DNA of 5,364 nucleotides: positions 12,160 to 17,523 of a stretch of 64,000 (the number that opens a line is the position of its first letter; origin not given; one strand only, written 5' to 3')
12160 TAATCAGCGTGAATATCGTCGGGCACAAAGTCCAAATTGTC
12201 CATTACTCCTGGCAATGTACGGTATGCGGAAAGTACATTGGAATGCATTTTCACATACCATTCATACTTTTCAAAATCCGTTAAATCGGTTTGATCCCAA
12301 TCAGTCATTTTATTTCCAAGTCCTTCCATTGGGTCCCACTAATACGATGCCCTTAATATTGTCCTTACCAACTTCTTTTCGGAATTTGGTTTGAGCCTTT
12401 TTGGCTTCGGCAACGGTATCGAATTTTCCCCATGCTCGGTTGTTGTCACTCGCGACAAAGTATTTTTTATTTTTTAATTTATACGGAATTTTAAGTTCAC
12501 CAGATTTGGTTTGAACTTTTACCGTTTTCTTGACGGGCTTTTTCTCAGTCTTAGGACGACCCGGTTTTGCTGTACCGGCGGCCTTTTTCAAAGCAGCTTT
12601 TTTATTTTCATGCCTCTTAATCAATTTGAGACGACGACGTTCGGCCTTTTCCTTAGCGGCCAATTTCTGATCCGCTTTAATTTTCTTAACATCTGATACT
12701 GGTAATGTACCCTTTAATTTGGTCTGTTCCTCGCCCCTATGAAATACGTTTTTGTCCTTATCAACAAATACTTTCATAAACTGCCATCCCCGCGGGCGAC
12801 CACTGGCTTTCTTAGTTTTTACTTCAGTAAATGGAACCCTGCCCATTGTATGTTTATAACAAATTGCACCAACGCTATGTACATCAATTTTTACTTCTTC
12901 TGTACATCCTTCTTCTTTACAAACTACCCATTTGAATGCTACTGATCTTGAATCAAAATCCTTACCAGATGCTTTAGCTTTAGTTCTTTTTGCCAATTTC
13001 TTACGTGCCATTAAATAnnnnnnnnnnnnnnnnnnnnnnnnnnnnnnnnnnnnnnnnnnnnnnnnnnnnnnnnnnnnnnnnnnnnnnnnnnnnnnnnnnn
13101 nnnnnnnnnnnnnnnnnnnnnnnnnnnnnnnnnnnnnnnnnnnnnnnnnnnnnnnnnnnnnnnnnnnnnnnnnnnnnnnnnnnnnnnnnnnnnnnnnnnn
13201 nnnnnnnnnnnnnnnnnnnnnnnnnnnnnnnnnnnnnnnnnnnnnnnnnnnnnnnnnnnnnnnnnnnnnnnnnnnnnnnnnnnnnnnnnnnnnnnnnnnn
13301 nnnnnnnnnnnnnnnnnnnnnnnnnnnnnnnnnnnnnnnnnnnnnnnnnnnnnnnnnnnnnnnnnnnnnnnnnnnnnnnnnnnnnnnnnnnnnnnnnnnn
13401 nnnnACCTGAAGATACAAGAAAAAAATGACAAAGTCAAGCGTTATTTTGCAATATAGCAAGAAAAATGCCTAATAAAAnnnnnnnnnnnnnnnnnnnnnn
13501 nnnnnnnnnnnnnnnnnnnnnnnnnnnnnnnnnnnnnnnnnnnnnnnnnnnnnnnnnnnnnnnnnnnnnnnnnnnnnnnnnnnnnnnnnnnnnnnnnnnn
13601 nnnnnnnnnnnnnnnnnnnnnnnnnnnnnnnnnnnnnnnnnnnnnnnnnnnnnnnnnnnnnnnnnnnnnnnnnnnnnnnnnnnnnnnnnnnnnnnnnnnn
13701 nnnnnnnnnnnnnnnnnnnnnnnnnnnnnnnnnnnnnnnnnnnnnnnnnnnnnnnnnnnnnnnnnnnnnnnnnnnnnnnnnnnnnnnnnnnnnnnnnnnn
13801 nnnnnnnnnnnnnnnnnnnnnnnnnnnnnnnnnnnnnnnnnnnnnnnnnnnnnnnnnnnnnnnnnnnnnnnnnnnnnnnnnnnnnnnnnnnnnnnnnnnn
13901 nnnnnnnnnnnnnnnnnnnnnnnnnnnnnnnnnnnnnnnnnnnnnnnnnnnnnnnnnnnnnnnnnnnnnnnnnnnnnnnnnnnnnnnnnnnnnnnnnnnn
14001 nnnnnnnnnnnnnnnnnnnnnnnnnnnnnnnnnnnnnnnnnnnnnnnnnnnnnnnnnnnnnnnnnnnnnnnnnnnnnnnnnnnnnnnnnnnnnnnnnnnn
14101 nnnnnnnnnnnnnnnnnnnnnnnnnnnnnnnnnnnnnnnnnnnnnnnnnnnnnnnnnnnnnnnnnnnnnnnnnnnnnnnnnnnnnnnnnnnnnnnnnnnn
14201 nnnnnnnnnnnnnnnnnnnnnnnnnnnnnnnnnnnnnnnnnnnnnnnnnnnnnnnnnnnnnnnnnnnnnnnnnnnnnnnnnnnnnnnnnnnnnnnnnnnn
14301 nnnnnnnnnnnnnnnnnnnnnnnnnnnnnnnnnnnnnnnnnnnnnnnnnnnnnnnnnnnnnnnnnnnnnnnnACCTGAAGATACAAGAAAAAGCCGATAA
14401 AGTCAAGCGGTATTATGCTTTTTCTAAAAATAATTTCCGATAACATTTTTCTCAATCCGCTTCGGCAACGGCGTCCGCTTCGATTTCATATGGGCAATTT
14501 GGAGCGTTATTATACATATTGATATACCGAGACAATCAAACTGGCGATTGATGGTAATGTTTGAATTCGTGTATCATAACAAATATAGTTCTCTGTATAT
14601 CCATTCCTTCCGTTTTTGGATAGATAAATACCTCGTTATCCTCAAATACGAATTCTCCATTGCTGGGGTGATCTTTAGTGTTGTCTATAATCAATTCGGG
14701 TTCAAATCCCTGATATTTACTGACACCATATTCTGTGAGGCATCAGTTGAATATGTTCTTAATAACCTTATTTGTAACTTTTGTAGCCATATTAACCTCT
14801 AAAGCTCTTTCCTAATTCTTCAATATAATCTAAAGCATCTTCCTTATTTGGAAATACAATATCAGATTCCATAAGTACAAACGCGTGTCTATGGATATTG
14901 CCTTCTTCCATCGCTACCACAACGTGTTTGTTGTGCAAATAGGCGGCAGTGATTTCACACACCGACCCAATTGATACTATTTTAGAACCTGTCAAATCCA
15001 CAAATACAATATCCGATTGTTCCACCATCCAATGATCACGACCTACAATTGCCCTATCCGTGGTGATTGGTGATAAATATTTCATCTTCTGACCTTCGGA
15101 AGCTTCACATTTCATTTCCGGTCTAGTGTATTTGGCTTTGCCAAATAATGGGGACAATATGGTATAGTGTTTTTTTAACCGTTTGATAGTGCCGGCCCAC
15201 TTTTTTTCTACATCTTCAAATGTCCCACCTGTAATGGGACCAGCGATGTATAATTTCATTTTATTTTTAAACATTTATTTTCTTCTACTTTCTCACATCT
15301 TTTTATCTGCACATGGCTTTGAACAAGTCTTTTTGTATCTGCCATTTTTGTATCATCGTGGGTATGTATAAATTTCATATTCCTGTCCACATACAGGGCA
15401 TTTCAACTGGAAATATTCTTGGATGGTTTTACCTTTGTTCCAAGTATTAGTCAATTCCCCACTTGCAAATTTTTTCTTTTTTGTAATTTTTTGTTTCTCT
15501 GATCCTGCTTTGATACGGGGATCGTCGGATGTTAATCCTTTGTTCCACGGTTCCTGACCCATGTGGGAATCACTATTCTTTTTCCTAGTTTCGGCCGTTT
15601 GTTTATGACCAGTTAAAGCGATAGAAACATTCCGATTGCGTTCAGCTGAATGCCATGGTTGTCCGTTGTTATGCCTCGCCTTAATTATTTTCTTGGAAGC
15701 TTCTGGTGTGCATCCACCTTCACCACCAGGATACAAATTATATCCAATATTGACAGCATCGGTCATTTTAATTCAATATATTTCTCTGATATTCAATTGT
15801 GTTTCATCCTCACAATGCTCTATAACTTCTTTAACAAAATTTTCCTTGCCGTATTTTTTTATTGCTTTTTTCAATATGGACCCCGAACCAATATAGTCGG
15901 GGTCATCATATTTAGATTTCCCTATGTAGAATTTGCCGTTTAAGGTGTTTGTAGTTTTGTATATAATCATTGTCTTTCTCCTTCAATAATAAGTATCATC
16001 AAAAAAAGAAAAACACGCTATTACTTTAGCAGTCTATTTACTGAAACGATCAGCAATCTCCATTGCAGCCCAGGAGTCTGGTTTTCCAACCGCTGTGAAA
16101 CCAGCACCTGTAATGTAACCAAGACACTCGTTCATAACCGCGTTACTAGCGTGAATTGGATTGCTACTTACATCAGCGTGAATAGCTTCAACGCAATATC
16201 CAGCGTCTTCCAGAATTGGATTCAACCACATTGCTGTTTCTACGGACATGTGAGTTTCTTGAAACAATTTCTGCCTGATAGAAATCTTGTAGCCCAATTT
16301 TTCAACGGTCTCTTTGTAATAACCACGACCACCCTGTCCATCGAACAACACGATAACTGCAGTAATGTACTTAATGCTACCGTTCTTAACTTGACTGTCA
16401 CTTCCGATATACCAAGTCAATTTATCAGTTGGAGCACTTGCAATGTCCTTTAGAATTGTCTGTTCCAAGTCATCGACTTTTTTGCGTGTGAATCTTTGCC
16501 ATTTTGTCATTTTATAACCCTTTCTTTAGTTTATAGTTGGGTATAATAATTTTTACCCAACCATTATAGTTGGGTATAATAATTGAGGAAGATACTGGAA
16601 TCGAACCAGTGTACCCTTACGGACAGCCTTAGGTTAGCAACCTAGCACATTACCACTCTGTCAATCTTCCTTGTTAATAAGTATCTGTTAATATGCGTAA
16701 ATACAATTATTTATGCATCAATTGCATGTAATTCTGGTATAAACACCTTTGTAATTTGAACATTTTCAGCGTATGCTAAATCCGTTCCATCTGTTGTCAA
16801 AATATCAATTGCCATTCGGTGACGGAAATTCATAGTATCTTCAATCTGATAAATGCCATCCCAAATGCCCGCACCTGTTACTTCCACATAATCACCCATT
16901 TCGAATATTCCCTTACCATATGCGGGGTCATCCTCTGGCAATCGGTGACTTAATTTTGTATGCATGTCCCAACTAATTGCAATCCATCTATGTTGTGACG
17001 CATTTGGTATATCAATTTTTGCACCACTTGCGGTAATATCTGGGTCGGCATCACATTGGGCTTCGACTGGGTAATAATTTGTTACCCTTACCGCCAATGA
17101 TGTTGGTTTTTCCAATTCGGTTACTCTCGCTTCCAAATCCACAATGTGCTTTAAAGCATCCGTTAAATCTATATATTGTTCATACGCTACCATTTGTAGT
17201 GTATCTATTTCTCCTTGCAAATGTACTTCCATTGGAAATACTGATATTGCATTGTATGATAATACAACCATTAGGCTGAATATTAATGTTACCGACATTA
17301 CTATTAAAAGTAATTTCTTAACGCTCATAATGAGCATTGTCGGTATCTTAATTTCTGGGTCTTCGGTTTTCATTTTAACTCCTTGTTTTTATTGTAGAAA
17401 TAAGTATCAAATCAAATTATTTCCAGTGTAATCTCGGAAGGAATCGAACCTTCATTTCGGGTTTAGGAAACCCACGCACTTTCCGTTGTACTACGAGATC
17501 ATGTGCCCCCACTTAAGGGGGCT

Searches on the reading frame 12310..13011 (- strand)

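Call 13: search_protein_families(library=pfam, proteins=[window:12310-13011:-], max_evalue=0.01)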
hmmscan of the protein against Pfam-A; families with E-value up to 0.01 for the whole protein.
window:12310-13011:- (233 aa): 0 families

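Call 37: search_protein_families(library=pfam, proteins=[window:12310-13011:-], max_evalue=0.05)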
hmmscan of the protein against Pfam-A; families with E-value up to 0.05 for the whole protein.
window:12310-13011:- (233 aa): 1 family
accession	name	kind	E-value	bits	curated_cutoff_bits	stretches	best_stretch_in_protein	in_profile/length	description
PF00069.31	Pkinase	-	0.049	13.5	31.7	0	39-82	175-220/263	Protein kinase domain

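Call 50: search_protein_families(library=phrogs, proteins=[window:12310-13011:-], max_evalue=0.01)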
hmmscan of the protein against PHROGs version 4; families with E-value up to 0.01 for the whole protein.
window:12310-13011:- (233 aa): 0 families

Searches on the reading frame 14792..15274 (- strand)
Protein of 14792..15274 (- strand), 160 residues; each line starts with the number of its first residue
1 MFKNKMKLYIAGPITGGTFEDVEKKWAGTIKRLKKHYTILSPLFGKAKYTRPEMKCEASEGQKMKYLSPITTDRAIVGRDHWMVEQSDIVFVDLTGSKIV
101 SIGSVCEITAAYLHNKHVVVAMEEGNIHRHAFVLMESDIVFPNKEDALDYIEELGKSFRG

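Call 13: search_protein_families(library=pfam, proteins=[window:14792-15274:-], max_evalue=0.01)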
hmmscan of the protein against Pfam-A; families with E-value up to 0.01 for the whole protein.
window:14792-15274:- (160 aa): 2 families
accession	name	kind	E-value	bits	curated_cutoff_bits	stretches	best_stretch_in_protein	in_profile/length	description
PF05014.21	Nuc_deoxyrib_tr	-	2e-05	25.1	28.8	1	8-124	1-99/117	Nucleoside 2-deoxyribosyltransferase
PF15891.11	Nuc_deoxyri_tr2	-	0.0035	18.1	30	0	6-123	2-103/105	Nucleoside 2-deoxyribosyltransferase like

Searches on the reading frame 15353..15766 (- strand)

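Call 13: search_protein_families(library=pfam, proteins=[window:15353-15766:-], max_evalue=0.01)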
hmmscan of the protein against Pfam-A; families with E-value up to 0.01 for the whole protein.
window:15353-15766:- (137 aa): 1 family
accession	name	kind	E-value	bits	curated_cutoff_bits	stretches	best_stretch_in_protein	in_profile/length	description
PF07460.16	NUMOD3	-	6.9e-05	23.1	20.4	1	53-77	1-25/37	NUMOD3 motif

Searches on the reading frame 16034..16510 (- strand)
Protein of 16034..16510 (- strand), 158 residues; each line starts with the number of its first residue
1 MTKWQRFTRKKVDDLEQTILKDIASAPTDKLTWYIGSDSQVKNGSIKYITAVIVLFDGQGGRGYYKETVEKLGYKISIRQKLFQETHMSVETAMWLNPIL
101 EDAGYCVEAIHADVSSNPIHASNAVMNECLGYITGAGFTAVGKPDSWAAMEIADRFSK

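Call 13: search_protein_families(library=pfam, proteins=[window:16034-16510:-], max_evalue=0.01)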
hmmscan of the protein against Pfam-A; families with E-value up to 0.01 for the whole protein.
window:16034-16510:- (158 aa): 1 family
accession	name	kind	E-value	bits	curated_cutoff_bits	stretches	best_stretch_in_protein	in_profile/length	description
PF04308.18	RNaseH_like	-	1.6e-29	103.1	25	1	17-158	4-145/145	Ribonuclease H-like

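Call 39: search_protein_families(library=ncbifam, proteins=[window:16034-16510:-], max_evalue=0.01)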
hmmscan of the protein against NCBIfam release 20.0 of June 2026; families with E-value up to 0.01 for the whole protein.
window:16034-16510:- (158 aa): 0 families

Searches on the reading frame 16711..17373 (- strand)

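Call 13: search_protein_families(library=pfam, proteins=[window:16711-17373:-], max_evalue=0.01)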
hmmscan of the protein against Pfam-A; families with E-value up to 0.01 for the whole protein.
window:16711-17373:- (220 aa): 0 families

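Call 37: search_protein_families(library=pfam, proteins=[window:16711-17373:-], max_evalue=0.05)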
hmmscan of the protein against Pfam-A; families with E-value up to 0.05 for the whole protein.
window:16711-17373:- (220 aa): 0 families

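Call 50: search_protein_families(library=phrogs, proteins=[window:16711-17373:-], max_evalue=0.01)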
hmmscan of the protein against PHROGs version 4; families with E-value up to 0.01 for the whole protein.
window:16711-17373:- (220 aa): 1 family
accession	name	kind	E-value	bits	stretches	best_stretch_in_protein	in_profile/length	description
phrog_21574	-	unknown function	4.2e-07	31.1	1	95-209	26-123/125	-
